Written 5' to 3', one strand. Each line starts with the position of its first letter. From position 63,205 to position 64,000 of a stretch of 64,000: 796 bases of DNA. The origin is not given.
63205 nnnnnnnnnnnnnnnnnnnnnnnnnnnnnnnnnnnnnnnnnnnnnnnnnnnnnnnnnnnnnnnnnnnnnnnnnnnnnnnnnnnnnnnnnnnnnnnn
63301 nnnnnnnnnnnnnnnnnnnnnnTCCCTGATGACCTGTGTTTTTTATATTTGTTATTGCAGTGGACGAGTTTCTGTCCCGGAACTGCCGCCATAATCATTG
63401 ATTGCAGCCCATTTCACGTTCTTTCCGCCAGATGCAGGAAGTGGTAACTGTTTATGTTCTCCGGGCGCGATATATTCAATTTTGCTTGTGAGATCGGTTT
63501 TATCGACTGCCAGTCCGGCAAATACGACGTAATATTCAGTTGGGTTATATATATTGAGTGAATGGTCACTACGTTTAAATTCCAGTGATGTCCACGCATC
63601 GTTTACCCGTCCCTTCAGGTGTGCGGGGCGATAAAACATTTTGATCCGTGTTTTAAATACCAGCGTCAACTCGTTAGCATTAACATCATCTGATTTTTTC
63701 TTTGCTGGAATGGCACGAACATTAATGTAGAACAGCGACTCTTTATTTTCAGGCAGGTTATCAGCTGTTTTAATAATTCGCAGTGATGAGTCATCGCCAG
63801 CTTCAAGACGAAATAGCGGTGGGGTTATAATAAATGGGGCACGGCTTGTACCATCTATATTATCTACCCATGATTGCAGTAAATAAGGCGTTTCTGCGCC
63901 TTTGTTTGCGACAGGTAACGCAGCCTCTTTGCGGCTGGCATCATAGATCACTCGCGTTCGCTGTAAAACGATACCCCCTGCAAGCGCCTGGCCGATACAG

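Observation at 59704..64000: Cryptic chaperone-usher fimbrial operon (yraI-yraJ-yraK), lower GC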

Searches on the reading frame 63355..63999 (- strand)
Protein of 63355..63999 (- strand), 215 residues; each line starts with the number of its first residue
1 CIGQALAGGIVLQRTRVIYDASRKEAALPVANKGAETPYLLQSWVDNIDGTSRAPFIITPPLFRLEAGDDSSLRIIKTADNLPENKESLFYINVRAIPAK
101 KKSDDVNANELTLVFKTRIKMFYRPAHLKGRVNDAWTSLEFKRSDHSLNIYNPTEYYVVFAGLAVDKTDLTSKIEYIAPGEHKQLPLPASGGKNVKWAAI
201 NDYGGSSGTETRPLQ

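Call 4: search_protein_families(proteins=[window:63355-63999:-], library=ncbifam, max_evalue=0.001)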
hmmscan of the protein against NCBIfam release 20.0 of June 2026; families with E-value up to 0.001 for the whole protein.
window:63355-63999:- (215 aa): 20 families
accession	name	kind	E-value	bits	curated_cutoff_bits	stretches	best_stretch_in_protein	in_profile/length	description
NF011755.1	PRK15208.1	exception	2.6e-56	190.5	360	1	4-212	14-222/225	long polar fimbrial biogenesis chaperone LpfB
NF011742.0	PRK15195.1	equivalog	3.7e-49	167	327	1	6-207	23-222/230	type 1 fimbria chaperone FimC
NF011827.0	PRK15299.1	equivalog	1.2e-44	152.5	375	1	3-207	17-220/227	fimbrial chaperone protein StiB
NF011823.0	PRK15295.1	equivalog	1.6e-43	148.7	309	1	9-207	21-220/227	fimbrial assembly chaperone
NF007398.0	PRK09926.1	equivalog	6.3e-42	143.8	285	1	8-210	25-243/246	fimbrial chaperone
NF011818.0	PRK15290.1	equivalog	7.5e-41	140.1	317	1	8-207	37-236/243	fimbrial chaperone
NF011758.0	PRK15211.1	equivalog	4.7e-38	130.7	248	1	9-206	24-224/230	fimbrial chaperone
NF011770.1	PRK15224.1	exception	9.3e-38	130.1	475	1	11-207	40-238/246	pili assembly chaperone SafB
NF011735.0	PRK15188.1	equivalog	3.3e-35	121.5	365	1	5-207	24-220/228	fimbrial chaperone protein BcfB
NF011790.0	PRK15254.1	equivalog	6.4e-31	107.4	370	1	9-205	25-225/247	fimbrial chaperone protein StdC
NF011782.0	PRK15246.1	equivalog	2.9e-29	102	277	1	9-206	30-232/252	fimbrial assembly chaperone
NF011739.0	PRK15192.1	equivalog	1e-26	93.7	296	1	8-206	22-222/234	pili/flagellar-assembly chaperone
NF011764.0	PRK15218.1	equivalog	7e-26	91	372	1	8-179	18-191/226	fimbrial assembly chaperone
NF011789.1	PRK15253.1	exception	8.1e-26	90.8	500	1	8-179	18-192/227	fimbrial biogenesis chaperone StcB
NF011805.0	PRK15274.1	equivalog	5.1e-25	88.3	417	1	9-206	27-229/257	putative periplasmic fimbrial chaperone protein SteC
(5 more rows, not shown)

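Call 10: profile_search(protein=window:63355-63999:-)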
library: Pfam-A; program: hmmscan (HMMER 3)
A. the first sequence (215 residues): domains with independent E <= 10: 2; with E <= 0.001: 2
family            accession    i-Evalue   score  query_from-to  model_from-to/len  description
PapD_N            PF00345.26    8.1e-41   139.4       9-128         1-125/126  Pili and flagellar-assembly chaperone, PapD N-terminal domain
PapD_C            PF02753.23    8.8e-12    45.6     152-206         3-61/63  Pili assembly chaperone PapD, C-terminal domain
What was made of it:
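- On Chaperone-usher fimbrial system (classical, gamma-type, FimD/LpfC-like): PapD_N 8.1e-41 and PapD_C 8.8e-12 (call 10).
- Checked: PapD_N 8.1e-41, PapD_C 8.8e-12 (call 10).
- Chaperone: both domains are present (call 10).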

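Call 28: search_solved_structures(query=window:63355-63999:-, max_evalue=1e-10, show_alignments=2)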
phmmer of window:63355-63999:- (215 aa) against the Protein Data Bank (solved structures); distinct sequences matched with E-value up to 1e-10: 28.
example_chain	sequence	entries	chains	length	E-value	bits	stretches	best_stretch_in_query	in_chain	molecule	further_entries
6e14_C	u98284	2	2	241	2e-42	148.3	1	5-206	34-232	Chaperone protein FimC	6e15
1qun_A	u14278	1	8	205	6.1e-42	146.6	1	9-206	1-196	PAPD-LIKE CHAPERONE FIMC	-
1kiu_A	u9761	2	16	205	6.1e-42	146.6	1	9-206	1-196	CHAPERONE PROTEIN FimC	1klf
9fw9_C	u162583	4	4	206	6.6e-42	146.5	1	9-206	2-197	Chaperone protein FimC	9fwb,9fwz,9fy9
3rfz_C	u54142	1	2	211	6.8e-42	146.5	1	9-206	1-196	Chaperone protein fimC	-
9bog_C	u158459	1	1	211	6.8e-42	146.5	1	9-206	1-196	Type 1 fimbria chaperone FimC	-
9fx8_C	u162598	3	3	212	7.3e-42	146.4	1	9-206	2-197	Chaperone protein FimC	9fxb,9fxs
1bf8_A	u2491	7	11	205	8.5e-42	146.2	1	9-206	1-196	CHAPERONE PROTEIN FIMC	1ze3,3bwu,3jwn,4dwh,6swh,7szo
3sqb_A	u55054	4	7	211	9.4e-42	146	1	9-206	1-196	Chaperone protein fimC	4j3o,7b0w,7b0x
1l4i_A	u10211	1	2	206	4e-36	127.7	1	9-205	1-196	SfaE PROTEIN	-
4djm_A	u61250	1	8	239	1.9e-34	122.2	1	11-207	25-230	DraB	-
2co6_B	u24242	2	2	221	7.8e-34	120.2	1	10-207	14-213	PUTATIVE FIMBRIAE ASSEMBLY CHAPERONE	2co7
7lhg_D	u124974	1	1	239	3.3e-33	118.1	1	9-206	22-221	Chaperone protein PapD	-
1pdk_A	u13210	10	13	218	5.9e-33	117.3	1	10-206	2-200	PROTEIN (CHAPERONE PROTEIN PAPD) | CHAPERONE PROTEIN PAPD | PERIPLASMID CHAPERONE PAPD PROTEIN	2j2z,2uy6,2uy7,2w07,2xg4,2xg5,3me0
6cd2_A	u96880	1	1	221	6.2e-33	117.2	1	10-206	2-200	Chaperone protein PapD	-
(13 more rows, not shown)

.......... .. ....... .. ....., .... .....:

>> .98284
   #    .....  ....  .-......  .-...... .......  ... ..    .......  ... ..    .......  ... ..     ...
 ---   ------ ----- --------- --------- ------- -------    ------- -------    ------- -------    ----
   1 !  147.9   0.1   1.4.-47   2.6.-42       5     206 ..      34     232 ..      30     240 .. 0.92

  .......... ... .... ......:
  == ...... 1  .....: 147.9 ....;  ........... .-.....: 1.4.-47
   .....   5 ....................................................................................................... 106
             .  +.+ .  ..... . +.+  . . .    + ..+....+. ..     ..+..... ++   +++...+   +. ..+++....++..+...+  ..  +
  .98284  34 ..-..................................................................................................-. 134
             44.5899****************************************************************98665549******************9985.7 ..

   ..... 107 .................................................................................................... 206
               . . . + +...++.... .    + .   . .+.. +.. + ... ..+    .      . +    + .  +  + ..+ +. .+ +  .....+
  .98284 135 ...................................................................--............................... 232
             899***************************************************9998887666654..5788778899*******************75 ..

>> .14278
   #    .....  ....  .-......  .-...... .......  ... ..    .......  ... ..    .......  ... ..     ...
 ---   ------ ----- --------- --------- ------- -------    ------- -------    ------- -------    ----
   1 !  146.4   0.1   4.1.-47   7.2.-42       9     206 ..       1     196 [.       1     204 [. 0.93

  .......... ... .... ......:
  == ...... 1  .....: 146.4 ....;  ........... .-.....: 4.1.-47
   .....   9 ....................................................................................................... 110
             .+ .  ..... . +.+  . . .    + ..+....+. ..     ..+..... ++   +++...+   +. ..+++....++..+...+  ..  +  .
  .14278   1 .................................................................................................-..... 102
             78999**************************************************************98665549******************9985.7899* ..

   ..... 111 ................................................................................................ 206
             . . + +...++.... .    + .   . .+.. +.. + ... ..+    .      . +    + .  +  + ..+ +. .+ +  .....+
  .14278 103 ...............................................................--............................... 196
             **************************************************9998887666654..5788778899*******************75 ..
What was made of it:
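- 63352..64000 (-): yraI: periplasmic PapD-like chaperone, cut by the window end (first 16 codons missing). Pfam PapD_N and PapD_C (call 10). phmmer to FimC gives E=2e-42, with the FimC Arg8 and Lys112 equivalents conserved (call 28).
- On Chaperone-usher fimbrial system (classical, gamma-type, FimD/LpfC-like): In the FimC alignment, Arg8 pairs with R16 of the translated fragment and Lys112 with K120 (call 28). Scores to the long-loop chaperone Caf1M are much weaker, 2.6e-22 against 2e-42 (call 28).
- It aligns with FimC at 2e-42, with the Arg8 and Lys112 equivalents kept and a short F1-G1 loop (call 28).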
